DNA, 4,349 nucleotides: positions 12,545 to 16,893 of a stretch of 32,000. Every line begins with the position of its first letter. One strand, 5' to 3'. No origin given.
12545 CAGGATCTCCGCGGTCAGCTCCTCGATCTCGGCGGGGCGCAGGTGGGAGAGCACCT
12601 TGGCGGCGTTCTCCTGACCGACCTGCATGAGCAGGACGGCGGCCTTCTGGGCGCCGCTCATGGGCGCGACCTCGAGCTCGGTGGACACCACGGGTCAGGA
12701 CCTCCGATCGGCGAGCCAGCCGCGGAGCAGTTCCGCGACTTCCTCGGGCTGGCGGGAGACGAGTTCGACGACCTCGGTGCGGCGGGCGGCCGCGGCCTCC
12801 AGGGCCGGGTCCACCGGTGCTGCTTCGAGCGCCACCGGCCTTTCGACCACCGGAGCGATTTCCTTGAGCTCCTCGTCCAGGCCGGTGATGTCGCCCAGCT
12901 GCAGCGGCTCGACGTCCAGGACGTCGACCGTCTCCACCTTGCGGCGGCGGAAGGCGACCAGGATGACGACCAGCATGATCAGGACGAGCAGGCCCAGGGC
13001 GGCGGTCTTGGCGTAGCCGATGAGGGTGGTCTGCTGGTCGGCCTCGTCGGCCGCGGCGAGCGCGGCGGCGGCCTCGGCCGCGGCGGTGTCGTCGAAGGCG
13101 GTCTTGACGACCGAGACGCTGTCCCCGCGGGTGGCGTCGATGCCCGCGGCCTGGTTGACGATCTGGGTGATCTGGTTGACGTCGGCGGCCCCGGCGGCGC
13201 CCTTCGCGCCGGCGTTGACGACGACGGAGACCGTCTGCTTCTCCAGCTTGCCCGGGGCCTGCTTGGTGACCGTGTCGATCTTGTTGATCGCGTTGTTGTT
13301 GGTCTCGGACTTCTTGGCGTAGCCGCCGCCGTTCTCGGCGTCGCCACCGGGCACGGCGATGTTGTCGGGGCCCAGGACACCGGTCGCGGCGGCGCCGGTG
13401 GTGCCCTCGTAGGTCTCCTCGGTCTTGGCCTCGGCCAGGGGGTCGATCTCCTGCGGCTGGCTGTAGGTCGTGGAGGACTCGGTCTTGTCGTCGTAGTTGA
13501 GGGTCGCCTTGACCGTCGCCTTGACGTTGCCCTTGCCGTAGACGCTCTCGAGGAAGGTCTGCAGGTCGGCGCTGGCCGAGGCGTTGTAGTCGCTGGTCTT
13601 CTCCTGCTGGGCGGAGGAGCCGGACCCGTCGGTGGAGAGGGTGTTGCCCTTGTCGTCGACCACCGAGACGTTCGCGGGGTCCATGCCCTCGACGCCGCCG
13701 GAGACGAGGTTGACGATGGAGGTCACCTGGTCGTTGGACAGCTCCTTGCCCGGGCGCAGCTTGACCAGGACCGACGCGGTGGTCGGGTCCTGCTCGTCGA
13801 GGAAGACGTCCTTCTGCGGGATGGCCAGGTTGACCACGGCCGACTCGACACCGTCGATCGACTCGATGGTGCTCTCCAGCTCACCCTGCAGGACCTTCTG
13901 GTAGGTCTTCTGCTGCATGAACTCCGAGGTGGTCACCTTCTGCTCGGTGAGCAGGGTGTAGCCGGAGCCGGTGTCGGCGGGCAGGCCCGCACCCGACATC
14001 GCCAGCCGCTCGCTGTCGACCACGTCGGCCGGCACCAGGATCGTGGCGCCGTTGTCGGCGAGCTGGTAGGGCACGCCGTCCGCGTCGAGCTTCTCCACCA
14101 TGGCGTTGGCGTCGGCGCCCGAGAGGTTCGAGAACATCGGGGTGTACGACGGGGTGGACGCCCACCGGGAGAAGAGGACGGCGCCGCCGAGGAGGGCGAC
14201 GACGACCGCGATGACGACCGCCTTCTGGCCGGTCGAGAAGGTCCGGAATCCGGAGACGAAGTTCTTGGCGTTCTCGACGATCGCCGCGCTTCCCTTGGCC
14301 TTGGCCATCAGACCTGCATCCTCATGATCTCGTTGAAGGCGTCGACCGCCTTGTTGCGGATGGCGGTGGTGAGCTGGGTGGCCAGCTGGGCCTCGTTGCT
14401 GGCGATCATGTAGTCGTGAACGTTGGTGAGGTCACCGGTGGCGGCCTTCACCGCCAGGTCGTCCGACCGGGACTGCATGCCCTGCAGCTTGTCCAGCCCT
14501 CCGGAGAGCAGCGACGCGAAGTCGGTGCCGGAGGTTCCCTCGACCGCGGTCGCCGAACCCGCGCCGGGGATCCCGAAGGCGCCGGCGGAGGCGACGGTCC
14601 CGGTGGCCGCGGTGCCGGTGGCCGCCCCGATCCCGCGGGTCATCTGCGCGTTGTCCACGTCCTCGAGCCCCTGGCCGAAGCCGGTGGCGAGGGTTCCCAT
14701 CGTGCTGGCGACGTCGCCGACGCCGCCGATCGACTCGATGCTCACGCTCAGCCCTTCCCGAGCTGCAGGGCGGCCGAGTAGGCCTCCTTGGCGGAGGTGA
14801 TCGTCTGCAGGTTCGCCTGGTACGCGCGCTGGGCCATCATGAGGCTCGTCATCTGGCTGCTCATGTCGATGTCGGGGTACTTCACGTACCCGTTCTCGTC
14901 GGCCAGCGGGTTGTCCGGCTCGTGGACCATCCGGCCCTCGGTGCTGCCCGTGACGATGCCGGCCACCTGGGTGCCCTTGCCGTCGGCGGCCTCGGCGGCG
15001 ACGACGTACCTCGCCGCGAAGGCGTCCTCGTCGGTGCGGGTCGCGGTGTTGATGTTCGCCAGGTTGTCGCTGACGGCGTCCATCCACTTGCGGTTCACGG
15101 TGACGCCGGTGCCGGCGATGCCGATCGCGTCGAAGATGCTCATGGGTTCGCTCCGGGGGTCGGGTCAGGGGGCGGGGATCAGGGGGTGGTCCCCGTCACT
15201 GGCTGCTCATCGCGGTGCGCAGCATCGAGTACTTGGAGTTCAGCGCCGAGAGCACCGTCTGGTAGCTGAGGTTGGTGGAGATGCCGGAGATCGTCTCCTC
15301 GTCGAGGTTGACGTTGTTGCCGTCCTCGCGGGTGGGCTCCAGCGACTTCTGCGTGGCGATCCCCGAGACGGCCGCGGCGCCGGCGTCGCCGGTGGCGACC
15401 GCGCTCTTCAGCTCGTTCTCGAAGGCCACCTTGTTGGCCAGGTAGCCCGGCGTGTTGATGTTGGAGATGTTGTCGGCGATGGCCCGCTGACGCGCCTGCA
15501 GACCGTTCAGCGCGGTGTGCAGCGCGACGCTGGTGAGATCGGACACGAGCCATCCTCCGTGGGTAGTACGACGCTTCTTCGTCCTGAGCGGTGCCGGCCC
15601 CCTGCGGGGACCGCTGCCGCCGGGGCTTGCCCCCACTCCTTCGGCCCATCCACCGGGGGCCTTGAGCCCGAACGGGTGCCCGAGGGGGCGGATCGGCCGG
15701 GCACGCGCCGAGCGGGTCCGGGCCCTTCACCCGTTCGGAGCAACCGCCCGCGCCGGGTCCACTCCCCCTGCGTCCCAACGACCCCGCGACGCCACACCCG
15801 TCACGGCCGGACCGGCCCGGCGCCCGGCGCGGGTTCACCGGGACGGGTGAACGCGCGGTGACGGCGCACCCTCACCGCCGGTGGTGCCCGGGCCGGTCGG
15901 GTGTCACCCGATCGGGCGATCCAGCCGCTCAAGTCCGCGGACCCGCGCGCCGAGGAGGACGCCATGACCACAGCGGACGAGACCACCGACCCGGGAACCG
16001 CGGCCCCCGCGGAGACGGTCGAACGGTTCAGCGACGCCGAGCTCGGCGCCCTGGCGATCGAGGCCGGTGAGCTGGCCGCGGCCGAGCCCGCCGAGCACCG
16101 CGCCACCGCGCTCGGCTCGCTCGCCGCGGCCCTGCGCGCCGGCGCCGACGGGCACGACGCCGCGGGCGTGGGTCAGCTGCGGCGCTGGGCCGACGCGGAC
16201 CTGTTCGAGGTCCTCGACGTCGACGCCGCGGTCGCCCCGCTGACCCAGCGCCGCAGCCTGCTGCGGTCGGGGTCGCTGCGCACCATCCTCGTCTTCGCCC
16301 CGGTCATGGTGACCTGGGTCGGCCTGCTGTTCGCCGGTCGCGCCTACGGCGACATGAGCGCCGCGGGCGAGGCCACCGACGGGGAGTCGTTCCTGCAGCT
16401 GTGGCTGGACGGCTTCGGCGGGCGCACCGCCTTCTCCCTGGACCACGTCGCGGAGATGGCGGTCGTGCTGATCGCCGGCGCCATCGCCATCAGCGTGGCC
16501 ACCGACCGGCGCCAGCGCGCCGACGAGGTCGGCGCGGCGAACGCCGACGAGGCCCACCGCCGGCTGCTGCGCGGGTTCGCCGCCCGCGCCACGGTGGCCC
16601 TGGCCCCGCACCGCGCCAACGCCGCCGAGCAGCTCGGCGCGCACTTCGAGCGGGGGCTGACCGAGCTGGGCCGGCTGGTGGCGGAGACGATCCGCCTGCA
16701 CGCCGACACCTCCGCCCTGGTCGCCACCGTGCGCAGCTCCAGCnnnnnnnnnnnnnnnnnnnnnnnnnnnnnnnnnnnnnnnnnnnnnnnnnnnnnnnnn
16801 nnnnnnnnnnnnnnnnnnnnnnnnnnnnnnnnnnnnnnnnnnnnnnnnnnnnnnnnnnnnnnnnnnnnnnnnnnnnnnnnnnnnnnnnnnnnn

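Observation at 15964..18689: Uncharacterised coupled membrane pair next to the flagellar locus: 2-TM protein with a ~500-aa helical tail plus a MotB/ExbD-like single-pass partner (possible stator-type ion-driven module)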

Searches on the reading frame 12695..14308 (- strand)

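Call 98: search_protein_families(library=pfam, proteins=[window:12695-14308:-], max_evalue=0.00001)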
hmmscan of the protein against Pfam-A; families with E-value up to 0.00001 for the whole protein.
window:12695-14308:- (537 aa): 2 families
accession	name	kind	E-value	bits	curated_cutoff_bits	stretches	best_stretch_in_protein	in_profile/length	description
PF01514.23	YscJ_FliF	-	1.9e-62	210.7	24.4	1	51-225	2-178/179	Secretory protein of YscJ/FliF family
PF08345.17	YscJ_FliF_C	-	3.4e-30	105.9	23.8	1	253-405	1-147/147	Flagellar M-ring protein C-terminal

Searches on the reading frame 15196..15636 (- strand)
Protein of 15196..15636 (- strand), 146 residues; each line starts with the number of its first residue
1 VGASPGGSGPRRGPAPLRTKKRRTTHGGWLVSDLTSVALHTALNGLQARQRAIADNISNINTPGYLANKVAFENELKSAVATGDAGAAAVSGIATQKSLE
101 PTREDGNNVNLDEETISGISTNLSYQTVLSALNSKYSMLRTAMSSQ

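Call 98: search_protein_families(library=pfam, proteins=[window:15196-15636:-], max_evalue=0.00001)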
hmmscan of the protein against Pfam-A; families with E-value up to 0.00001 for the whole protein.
window:15196-15636:- (146 aa): 1 family
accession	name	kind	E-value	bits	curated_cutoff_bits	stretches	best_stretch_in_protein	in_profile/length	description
PF00460.25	Flg_bb_rod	-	3.8e-07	30.4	20.7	1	41-65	6-30/31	Flagella basal body rod protein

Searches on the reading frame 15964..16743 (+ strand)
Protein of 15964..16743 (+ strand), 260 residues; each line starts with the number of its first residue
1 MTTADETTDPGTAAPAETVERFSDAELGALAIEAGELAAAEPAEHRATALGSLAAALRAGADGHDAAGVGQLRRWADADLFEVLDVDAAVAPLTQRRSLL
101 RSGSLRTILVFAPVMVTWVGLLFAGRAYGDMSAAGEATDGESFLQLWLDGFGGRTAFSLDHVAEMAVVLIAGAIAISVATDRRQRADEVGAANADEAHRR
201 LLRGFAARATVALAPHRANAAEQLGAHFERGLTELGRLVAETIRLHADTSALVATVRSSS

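Call 41: find_homologous_proteins(query=A5, max_evalue=0.001)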
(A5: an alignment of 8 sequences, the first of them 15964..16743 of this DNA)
Query A5 (8 sequences) (260 aa, profile of the alignment): 3 proteins with E <= 0.001 among 8000 candidates.
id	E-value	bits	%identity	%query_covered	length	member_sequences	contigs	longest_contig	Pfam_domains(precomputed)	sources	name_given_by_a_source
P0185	7.0e-76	273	74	91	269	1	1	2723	-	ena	-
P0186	4.2e-54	201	35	17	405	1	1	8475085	-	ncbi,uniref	ncbi:hypothetical protein ACQP2E_20800 [Actinoplanes sp. CA-015351]|uniref:hypothetical protein n=1 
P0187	2.1e-27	114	47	17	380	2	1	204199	-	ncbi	ncbi:hypothetical protein ACWEOZ_12280 [Actinoplanes sp. NPDC004185]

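Call 101: find_encoding_contigs(protein=P0187, flank=8000, max_places=2)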
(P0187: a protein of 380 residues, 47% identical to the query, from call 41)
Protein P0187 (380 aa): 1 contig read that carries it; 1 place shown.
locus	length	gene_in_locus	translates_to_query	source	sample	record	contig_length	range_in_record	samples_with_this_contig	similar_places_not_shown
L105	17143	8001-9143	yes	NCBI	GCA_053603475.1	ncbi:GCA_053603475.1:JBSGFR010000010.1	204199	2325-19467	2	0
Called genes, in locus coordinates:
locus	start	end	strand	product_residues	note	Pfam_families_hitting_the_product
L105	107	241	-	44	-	-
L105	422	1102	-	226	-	PF01118:Semialdhyde_dh (faint), PF01370:Epimerase (weak), PF13460:NAD_binding_10 (weak)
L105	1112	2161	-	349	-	PF00248:Aldo_ket_red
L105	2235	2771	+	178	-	PF00440:TetR_N, PF21597:TetR_C_43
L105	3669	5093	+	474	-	PF00069:Pkinase (weak)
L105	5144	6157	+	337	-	-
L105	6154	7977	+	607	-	-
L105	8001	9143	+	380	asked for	-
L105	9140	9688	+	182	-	-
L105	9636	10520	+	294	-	PF19955:EAD1 (weak), PF12770:CHAT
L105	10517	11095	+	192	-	-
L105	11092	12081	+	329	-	PF00899:ThiF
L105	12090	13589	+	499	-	PF00179:UQ_con (weak)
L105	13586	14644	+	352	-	PF20011:fvmJAB_N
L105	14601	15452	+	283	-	PF19998:fvmX1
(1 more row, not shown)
